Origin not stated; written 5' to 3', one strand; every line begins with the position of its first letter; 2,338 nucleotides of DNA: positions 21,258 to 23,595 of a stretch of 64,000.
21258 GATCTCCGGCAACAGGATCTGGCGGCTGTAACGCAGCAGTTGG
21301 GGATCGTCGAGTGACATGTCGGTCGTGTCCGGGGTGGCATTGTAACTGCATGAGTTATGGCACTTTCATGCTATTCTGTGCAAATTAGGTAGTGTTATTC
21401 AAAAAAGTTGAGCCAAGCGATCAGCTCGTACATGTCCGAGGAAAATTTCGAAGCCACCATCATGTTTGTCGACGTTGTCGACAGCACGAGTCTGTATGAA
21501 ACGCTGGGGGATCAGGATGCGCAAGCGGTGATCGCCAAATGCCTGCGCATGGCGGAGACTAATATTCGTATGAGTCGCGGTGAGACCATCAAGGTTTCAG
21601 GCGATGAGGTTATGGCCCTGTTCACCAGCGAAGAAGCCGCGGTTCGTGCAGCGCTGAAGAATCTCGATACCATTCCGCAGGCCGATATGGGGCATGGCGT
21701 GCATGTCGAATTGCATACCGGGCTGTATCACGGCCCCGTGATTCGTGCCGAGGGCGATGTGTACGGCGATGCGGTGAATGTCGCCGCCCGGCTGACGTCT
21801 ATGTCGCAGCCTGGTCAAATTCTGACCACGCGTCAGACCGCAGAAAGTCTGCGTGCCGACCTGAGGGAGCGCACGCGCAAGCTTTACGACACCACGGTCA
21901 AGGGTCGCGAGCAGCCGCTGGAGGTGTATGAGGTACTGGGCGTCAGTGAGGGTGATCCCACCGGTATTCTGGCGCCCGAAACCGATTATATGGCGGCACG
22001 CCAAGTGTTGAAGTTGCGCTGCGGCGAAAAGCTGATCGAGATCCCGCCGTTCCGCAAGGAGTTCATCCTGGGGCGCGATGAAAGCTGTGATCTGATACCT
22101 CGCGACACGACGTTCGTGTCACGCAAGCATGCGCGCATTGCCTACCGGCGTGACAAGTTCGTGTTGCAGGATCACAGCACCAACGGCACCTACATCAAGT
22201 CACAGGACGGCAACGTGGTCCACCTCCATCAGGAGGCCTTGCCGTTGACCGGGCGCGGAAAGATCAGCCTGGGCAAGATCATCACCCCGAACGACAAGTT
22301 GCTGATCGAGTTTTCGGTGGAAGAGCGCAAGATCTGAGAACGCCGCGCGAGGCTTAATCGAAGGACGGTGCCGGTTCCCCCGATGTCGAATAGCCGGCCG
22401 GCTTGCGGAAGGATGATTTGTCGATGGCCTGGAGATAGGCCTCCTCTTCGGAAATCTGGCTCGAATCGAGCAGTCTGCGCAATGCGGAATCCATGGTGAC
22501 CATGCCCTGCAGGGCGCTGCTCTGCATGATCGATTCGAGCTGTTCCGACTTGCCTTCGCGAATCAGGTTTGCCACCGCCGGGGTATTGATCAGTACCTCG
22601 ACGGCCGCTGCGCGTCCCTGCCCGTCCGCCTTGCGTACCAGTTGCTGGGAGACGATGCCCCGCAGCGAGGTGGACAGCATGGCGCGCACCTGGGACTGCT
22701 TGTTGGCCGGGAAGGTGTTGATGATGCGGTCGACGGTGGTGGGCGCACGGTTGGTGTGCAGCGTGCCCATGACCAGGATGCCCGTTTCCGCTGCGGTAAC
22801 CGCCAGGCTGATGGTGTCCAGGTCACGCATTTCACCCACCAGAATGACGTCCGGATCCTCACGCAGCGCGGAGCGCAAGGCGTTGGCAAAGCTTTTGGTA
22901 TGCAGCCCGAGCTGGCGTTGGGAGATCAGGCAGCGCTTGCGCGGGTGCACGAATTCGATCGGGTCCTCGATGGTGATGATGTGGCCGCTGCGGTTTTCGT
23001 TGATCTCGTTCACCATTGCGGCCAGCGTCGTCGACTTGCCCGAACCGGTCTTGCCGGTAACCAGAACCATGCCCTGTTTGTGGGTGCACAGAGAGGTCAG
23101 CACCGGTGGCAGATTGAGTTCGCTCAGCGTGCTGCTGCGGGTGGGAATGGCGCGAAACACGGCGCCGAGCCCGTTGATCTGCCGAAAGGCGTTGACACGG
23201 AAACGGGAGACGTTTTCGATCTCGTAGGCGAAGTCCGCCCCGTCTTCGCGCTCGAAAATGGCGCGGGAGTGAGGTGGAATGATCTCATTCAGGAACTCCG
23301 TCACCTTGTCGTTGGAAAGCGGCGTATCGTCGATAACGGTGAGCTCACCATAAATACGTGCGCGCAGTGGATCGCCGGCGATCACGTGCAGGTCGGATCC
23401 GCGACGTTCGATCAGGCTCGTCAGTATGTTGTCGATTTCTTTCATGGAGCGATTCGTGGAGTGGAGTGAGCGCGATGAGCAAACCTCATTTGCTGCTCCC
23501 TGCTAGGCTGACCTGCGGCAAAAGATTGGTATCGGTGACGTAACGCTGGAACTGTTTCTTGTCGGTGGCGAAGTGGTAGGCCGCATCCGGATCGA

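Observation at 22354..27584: Operon of a duplicated small protein, a HEAT-repeat Ser/Thr kinase and two PilT-family ATPases, with no pilus genes nearby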

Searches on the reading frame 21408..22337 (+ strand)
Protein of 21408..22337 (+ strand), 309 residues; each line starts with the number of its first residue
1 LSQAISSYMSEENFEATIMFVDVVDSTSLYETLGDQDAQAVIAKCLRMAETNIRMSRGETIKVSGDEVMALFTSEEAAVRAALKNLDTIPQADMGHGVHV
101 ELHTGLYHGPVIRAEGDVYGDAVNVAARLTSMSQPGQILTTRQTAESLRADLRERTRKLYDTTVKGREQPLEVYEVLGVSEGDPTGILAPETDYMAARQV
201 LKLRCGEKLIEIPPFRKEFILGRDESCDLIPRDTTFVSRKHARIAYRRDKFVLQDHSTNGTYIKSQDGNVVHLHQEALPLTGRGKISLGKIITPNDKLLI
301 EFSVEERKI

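Call 3: search_protein_families(library=pfam, proteins=[window:21408-22337:+], max_evalue=0.01)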
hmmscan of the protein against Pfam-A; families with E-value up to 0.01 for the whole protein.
window:21408-22337:+ (309 aa): 3 families
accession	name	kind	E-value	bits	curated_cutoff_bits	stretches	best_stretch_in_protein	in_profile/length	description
PF00211.25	Guanylate_cyc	-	5.3e-15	55.9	21.9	1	14-174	7-179/183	Adenylate and Guanylate cyclase catalytic domain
PF00498.31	FHA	-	9.1e-12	45.7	20.7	1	220-267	2-50/67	FHA domain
PF16697.10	Yop-YscD_cpl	-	1.8e-05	25.3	33.2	1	217-269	17-69/94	Inner membrane component of T3SS, cytoplasmic domain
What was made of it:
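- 21408..22337 (+): Convergent class III nucleotidyl cyclase with a C-terminal FHA (phospho-Thr-binding) domain. It is a possible lineage-specific output of the kinase, not part of the conserved core. Pfam Guanylate_cyc plus FHA (call 3).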

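Call 4: search_protein_families(library=ncbifam, proteins=[window:21408-22337:+], max_evalue=0.01)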
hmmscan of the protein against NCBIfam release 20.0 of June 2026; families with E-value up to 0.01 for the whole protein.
window:21408-22337:+ (309 aa): 7 families
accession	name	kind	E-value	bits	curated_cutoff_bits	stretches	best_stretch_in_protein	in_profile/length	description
NF058673.1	LipAdnlyCyLipJMY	equivalog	4.8e-14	51.9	800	1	11-143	291-417/449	bifunctional lipase/adenylate cyclase LipJ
TIGR03354.1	VI_FHA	hypoth_equivalog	1.3e-10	41.7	120.25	1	217-275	24-88/420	type VI secretion system-associated FHA domain protein TagH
NF049868.1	FhaB_Rv0019c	equivalog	9.2e-09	35.5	125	1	216-266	85-135/158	FHA domain-containing protein FhaB/FipA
TIGR04510.1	mod_pep_cyc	subfamily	2.3e-07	29.7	400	1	17-176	7-185/814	putative peptide modification system cyclase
TIGR03903.1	TOMM_kin_cyc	equivalog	0.00025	19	705.75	1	78-159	361-447/1267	TOMM system kinase/cyclase fusion protein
NF041660.2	oxygluDhInhib_OdhI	equivalog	0.0029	17.5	200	1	222-273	61-112/130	oxoglutarate dehydrogenase inhibitor Odhl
NF052403.1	ESX1TransRegEspM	equivalog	0.0045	15.9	550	0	193-275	5-86/367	ESX-1 type VII secretion system transcriptional regulator EspM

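Call 23: search_protein_families(library=padloc, proteins=[window:21408-22337:+], max_evalue=0.001)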
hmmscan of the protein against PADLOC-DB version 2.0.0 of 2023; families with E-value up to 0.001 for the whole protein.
window:21408-22337:+ (309 aa): 5 families
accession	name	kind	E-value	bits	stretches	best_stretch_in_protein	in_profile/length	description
PDLC02367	PycC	-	1.1e-13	49.2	1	13-154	41-198/226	-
PDLC00766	PycC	-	3.7e-11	40.9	1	12-83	40-114/232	Pycsar cyclase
PDLC02369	PycC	-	1.3e-05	22.9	0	17-82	48-112/248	-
PDLC02370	PycC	-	4e-05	21.1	1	16-84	82-150/340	-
PDLC00764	PycC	-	0.00024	18.2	1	16-81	95-160/449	Pycsar cyclase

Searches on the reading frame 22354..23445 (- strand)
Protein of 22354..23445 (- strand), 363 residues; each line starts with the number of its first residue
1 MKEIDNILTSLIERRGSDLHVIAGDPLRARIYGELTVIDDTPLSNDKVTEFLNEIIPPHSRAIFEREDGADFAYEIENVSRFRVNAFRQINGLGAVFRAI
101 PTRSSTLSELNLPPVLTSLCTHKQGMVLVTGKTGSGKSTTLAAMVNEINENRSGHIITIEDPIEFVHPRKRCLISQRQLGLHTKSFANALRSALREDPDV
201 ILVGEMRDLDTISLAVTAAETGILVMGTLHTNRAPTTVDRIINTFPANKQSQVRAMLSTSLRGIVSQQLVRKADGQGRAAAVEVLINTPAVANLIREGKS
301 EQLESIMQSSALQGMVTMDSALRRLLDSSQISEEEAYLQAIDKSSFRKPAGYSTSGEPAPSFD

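Call 3: search_protein_families(library=pfam, proteins=[window:22354-23445:-], max_evalue=0.01)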
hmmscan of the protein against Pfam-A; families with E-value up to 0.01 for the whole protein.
window:22354-23445:- (363 aa): 15 families
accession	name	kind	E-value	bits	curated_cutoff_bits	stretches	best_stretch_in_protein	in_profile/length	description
PF00437.27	T2SSE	-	1.7e-48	165.6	24.9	1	2-285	10-293/370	Type II/IV secretion system protein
PF13191.12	AAA_16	-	3.9e-05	24.7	32.6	1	117-159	17-56/167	AAA ATPase domain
PF13401.12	AAA_22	-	4.1e-05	24.3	27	1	123-172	4-51/130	AAA domain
PF01935.23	DUF87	-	4.1e-05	24.2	23.2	1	127-158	26-57/220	Helicase HerA, central domain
PF13604.12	AAA_30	-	9e-05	22.7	27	1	116-211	10-102/191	AAA domain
PF25199.1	nSTAND_NTPase5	-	0.0001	22.6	34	1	122-165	39-82/145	Novel STAND NTPase 5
PF13555.12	AAA_29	-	0.00011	22.3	27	1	122-145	20-43/61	P-loop containing region of AAA domain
PF00005.33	ABC_tran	-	0.00027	22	25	1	118-171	5-53/137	ABC transporter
PF06414.18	Zeta_toxin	-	0.0012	18.8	22.3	1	126-173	18-64/199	Zeta toxin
PF20720.3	nSTAND3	-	0.003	17.7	27.2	1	122-162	15-54/155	Novel STAND NTPase 3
PF12775.13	AAA_7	-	0.0036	17.3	25.8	1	116-152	25-62/181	P-loop containing dynein motor region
PF01580.24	FtsK_SpoIIIE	-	0.0037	17.2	24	0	125-145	40-60/221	FtsK/SpoIIIE family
PF13476.12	AAA_23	-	0.0059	17.7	27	0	123-144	18-39/201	AAA domain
PF13245.12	AAA_19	-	0.0064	17.1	25.1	0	123-161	10-42/134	AAA domain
PF10236.15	DAP3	-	0.0064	16.2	23.1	1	121-183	20-81/311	Mitochondrial ribosomal death-associated protein 3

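Call 4: search_protein_families(library=ncbifam, proteins=[window:22354-23445:-], max_evalue=0.01)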
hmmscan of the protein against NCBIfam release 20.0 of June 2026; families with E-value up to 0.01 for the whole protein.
window:22354-23445:- (363 aa): 30 families (the best 25 are shown)
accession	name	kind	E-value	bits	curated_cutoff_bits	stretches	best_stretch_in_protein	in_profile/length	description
TIGR01420.1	pilT_fam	subfamily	1.4e-138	461.9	319.1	1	4-343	2-341/343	PilT/PilU family type 4a pilus ATPase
TIGR02524.1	dot_icm_DotB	equivalog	2e-48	165.4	463.3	1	3-322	5-336/358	Dot/Icm type IV secretion system ATPase DotB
TIGR02525.1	plasmid_TraJ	equivalog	6.9e-43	147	368.3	1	13-297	21-325/372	plasmid transfer ATPase TraJ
TIGR02533.1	type_II_gspE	equivalog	2.5e-40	138.6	630.25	1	116-274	235-383/486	type II secretion system ATPase GspE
NF007755.0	PRK10436.1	equivalog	3.4e-38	131.5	617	1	3-286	88-371/465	type II secretion system protein GspE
TIGR02538.1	type_IV_pilB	equivalog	1e-37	130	675.65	1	121-272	313-454/564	type IV-A pilus assembly ATPase PilB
NF041000.1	ATPase_ComGA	equivalog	2.6e-35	121.7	300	1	81-271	81-266/267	competence type IV pilus ATPase ComGA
NF053534.1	T4PilAsmATPsTfpB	equivalog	9.1e-35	120.1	850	1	118-279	330-481/584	type IV pilus assembly ATPase TfpB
NF058587.1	archaellum_moto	equivalog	1.7e-16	60.1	550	1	119-241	270-393/527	archaellum flagellar ATPase motor FlaI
TIGR02788.1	VirB11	equivalog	6.2e-15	55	249.95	1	120-251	140-272/308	P-type DNA transfer ATPase VirB11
TIGR02782.1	TrbB_P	equivalog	1.5e-14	54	304.55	1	126-266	138-277/303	P-type conjugative transfer ATPase TrbB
NF010425.0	PRK13851.1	equivalog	2.9e-12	46.1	461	1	120-210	158-249/344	type IV secretion system protein VirB11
TIGR03819.1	heli_sec_ATPase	hypoth_equivalog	4.9e-12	45.7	373.15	1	114-236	169-292/340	TadA family conjugal transfer-associated ATPase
NF010469.0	PRK13894.1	subfamily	3.9e-11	42.9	508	1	124-251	149-274/320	conjugal transfer ATPase TrbB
NF010407.0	PRK13833.1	subfamily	8.4e-10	38.6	499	1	126-269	146-287/323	conjugal transfer protein TrbB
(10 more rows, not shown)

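Call 17: search_solved_structures(query=window:22354-23445:-, max_evalue=1e-20)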
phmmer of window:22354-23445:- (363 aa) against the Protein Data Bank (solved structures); distinct sequences matched with E-value up to 1e-20: 23.
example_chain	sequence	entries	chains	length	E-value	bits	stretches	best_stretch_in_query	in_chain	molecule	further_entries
3jvu_A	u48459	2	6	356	2.5e-96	326.4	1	6-340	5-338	Twitching mobility protein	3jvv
6ojx_A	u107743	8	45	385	4.3e-93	315.7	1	4-334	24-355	Twitching motility pilus retraction ATPase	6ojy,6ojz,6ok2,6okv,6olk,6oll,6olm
5zfq_A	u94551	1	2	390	1.5e-91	310.7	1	4-347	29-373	Twitching motility pilus retraction protein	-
2ewv_A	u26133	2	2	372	6e-88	298.8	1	6-340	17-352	twitching motility protein PilT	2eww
2gsz_A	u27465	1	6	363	6e-88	298.8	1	6-340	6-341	twitching motility protein PilT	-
9n32_A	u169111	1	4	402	2.2e-86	293.7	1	3-344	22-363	PilU protein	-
5fl3_A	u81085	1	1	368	3.3e-83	283.2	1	6-347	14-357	PILI RETRACTION PROTEIN PILT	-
10my_A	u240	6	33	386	5.8e-83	282.5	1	3-341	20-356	PilT/PilU family type 4a pilus ATPase | Twitching motility protein PilT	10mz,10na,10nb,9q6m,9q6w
2eyu_A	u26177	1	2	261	8.1e-72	245.8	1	105-341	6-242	twitching motility protein PilT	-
6geb_A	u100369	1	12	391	1.5e-41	146.4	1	9-313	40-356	DotB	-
6gef_A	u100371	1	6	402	2.8e-30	109.3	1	95-285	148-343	Type IV secretion system protein DotB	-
5zfr_A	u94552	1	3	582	1.9e-29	106.6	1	3-245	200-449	Type IV pilus biogenesis ATPase PilB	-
5tsg_B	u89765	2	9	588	6.1e-29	104.9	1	3-244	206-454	Type IV pilus biogenesis ATPase PilB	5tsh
6olj_C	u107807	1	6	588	6.1e-29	104.9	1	3-244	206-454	Type IV pilus biogenesis ATPase PilB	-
4pht_A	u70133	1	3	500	1.3e-28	103.9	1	88-272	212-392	General secretory pathway protein E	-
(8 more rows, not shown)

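Call 23: search_protein_families(library=padloc, proteins=[window:22354-23445:-], max_evalue=0.001)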
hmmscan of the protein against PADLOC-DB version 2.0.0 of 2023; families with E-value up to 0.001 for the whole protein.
window:22354-23445:- (363 aa): 3 families
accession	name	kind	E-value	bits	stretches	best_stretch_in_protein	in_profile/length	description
PDLC04140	mad8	-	2.6e-08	31.8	1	121-210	24-86/314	mads_8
PDLC04105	HerA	-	0.00049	16.8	0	128-159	170-201/576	-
PDLC04135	mad3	-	0.00098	16.7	0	124-144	22-42/374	mads_3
